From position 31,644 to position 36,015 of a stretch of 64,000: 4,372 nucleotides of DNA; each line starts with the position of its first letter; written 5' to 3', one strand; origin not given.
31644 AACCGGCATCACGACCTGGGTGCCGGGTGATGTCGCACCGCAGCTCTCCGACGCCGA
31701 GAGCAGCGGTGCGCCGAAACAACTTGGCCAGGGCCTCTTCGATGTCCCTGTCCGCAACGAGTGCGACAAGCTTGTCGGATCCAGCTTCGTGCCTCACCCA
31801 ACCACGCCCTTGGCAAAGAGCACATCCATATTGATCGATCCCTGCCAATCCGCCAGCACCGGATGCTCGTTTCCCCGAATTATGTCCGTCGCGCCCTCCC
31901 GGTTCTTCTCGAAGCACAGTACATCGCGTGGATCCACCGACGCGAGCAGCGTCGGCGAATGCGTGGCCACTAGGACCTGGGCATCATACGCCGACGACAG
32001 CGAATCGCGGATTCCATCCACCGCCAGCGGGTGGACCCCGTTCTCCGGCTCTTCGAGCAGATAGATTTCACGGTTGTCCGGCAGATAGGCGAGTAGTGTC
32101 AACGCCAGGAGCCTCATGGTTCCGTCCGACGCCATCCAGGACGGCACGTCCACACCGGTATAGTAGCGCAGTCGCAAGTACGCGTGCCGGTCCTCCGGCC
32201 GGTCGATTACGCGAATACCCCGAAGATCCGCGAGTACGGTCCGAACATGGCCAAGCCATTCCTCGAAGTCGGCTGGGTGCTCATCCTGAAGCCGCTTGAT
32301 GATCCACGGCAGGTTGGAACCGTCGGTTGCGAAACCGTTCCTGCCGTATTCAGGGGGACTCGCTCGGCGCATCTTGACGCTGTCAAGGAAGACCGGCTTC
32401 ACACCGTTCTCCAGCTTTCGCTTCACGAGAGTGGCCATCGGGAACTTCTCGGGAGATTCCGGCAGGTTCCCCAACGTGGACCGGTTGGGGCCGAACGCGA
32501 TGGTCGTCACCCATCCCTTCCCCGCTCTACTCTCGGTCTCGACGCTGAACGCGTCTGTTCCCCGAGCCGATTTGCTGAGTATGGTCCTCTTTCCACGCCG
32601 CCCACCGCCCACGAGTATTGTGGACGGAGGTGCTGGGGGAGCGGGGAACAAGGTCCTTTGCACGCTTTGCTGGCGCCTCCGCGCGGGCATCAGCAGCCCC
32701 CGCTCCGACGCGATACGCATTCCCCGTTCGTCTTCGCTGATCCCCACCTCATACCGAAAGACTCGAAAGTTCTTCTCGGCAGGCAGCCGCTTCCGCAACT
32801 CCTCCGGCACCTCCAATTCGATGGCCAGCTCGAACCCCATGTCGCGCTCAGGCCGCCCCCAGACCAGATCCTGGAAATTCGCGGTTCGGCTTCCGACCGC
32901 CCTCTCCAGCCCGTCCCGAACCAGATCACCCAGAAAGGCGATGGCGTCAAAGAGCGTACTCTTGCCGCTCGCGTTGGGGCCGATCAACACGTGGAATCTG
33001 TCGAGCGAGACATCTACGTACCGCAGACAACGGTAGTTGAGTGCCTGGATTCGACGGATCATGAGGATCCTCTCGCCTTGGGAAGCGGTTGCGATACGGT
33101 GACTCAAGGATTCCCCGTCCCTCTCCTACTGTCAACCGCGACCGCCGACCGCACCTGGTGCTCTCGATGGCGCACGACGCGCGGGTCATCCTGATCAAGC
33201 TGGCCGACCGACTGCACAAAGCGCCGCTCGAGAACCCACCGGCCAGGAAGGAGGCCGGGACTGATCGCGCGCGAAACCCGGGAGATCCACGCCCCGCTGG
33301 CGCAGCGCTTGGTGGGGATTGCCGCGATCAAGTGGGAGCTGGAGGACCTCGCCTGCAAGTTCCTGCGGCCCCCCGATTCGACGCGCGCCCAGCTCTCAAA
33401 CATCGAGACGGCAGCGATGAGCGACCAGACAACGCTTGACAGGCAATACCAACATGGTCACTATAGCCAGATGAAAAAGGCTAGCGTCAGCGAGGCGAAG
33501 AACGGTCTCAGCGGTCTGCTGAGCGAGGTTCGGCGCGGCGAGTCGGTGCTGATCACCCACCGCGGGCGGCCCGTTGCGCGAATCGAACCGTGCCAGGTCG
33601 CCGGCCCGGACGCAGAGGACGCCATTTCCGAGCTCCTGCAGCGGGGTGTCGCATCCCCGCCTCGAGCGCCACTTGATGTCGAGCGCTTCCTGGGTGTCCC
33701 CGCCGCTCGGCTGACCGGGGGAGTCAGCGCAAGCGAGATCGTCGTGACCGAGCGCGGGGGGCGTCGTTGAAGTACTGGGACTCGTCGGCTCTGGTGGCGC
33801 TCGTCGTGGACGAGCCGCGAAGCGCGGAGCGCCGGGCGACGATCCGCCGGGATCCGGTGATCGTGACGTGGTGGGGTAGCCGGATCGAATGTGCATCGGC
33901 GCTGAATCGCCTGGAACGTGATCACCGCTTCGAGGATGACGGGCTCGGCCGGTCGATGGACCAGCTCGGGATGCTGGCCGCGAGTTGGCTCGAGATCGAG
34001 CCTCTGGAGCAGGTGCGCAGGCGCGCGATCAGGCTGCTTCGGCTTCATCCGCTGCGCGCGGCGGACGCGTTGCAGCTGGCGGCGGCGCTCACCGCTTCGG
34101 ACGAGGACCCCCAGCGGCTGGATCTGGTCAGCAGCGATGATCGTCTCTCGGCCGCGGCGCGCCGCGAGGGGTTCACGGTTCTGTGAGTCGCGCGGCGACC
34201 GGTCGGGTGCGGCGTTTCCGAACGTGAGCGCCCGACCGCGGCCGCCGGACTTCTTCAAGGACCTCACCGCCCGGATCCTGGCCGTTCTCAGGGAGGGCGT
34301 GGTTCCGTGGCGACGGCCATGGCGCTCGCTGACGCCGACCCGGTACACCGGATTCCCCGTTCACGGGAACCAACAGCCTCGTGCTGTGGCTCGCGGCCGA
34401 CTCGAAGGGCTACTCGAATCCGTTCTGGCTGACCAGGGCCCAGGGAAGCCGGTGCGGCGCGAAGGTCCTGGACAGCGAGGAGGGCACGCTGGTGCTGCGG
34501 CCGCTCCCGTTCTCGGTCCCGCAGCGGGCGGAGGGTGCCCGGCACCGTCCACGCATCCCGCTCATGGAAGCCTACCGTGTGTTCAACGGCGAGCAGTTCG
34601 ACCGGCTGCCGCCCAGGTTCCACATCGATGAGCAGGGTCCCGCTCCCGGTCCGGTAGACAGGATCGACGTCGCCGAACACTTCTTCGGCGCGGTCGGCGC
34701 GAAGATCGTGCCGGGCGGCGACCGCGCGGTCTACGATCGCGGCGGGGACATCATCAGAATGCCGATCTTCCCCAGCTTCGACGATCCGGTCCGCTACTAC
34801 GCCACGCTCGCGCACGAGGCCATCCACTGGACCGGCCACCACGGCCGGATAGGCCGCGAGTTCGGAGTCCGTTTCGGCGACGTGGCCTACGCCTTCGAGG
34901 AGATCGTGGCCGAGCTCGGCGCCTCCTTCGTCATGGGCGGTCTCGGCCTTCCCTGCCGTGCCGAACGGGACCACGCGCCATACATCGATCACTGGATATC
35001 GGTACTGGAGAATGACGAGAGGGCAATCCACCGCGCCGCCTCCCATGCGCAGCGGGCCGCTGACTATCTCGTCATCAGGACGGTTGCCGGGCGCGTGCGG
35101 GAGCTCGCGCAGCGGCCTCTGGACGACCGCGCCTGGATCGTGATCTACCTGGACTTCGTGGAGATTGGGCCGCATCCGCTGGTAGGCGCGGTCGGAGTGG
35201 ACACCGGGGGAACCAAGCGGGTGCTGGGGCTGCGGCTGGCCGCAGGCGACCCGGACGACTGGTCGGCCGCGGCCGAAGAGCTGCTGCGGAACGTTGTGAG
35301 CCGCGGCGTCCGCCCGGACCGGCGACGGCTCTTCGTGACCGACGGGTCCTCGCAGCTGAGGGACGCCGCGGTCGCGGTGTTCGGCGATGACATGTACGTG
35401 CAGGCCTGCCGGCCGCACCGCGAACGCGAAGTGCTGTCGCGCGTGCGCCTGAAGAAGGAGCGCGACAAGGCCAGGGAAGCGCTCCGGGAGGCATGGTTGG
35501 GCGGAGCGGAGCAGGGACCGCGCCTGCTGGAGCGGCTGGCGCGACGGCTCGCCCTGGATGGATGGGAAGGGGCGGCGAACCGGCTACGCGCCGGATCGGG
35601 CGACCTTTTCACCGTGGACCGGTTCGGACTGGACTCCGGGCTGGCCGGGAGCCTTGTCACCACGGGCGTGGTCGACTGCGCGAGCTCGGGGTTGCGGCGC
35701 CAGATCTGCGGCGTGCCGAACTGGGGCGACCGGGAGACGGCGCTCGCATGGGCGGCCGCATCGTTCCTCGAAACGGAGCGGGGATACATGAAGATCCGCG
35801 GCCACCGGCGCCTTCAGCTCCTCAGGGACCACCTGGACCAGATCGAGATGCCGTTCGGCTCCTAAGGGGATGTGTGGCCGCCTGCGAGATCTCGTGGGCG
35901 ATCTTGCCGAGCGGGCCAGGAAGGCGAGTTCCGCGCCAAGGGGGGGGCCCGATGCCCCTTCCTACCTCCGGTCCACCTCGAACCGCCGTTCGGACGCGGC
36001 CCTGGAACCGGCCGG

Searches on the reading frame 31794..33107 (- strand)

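Call 10: search_protein_families(library=pfam, proteins=[window:31794-33107:-], max_evalue=0.01)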
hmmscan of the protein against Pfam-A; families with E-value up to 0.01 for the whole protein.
window:31794-33107:- (437 aa): 8 families
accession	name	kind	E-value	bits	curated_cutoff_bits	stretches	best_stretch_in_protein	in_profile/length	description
PF13304.12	AAA_21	-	3.3e-28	100.1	27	2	277-389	220-304/304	AAA domain, putative AbiEii toxin, Type IV TA system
PF13175.12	AAA_15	-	9.1e-16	58.9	32.1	2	16-59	1-46/374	AAA ATPase domain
PF11398.14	DUF2813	-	8.3e-08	32.4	21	1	16-58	2-44/372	Protein of unknown function (DUF2813)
PF02463.25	SMC_N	-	1.2e-06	28.6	40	1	17-59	2-47/220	RecF/RecN/SMC N terminal domain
PF13555.12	AAA_29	-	1.7e-06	28.1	27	1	19-59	3-45/61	P-loop containing region of AAA domain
PF13476.12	AAA_23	-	0.00033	21.8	27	1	21-58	3-41/201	AAA domain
PF13514.12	AAA_27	-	0.0067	16.5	22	0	36-57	26-47/206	AAA domain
PF00005.33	ABC_tran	-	0.0092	17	25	0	33-57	8-32/137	ABC transporter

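Call 11: search_protein_families(library=padloc, proteins=[window:31794-33107:-], max_evalue=0.01)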
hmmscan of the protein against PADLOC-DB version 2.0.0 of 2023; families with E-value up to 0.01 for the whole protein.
window:31794-33107:- (437 aa): 119 families (the best 25 are shown)
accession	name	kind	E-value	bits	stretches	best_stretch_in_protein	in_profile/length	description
PDLC04182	HEC-01A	-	9.6e-45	151.2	1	16-417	3-380/406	-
PDLC04184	HEC-01A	-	5.5e-42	142.3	1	16-394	1-397/464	-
PDLC04178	HEC-01A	-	8.1e-39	131.8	2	14-137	6-118/399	-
PDLC04175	HEC-01A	-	2.1e-33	113.9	2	258-437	179-359/363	-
PDLC04135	mad3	-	4.2e-32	110.1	1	17-435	2-373/374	mads_3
PDLC04183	HEC-01A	-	1.6e-30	104.5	2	248-409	205-369/402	-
PDLC02980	AriA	-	4.5e-30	103.7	2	287-389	220-304/304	-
PDLC04179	HEC-01A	-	2e-29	101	2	257-410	271-426/459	-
PDLC04144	HEC-01B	-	8.2e-27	92.3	2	256-421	207-373/395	-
PDLC04176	HEC-01A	-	4.1e-26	90.2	1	17-413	3-345/371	-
PDLC04180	HEC-01A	-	5.5e-26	89.6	2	16-101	2-88/382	-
PDLC04177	HEC-01A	-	1.5e-25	88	2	243-437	197-389/393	-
PDLC02335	AbiLi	-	3.7e-23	80.1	1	8-414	41-264/326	AbiLi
PDLC04541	PDC-M25A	-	3.2e-22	77.1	2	16-100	1-84/380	-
PDLC04391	PDC-M07A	-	1.2e-19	68.6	1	16-397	1-358/412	-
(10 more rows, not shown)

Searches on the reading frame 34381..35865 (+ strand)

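Call 10: search_protein_families(library=pfam, proteins=[window:34381-35865:+], max_evalue=0.01)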
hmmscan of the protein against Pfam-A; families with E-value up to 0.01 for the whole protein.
window:34381-35865:+ (494 aa): 3 families
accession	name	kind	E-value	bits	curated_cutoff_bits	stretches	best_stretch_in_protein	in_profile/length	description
PF18818.7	MPTase-PolyVal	-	4.8e-42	143.4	27.5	1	98-222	3-126/126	Zincin-like metallopeptidase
PF00872.24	Transposase_mut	-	1.3e-07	31.3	21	1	236-441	145-348/379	Transposase, Mutator family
PF08401.16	ArdcN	-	5.2e-06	27.1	22.6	1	1-68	51-123/123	N-terminal domain of anti-restriction factor ArdC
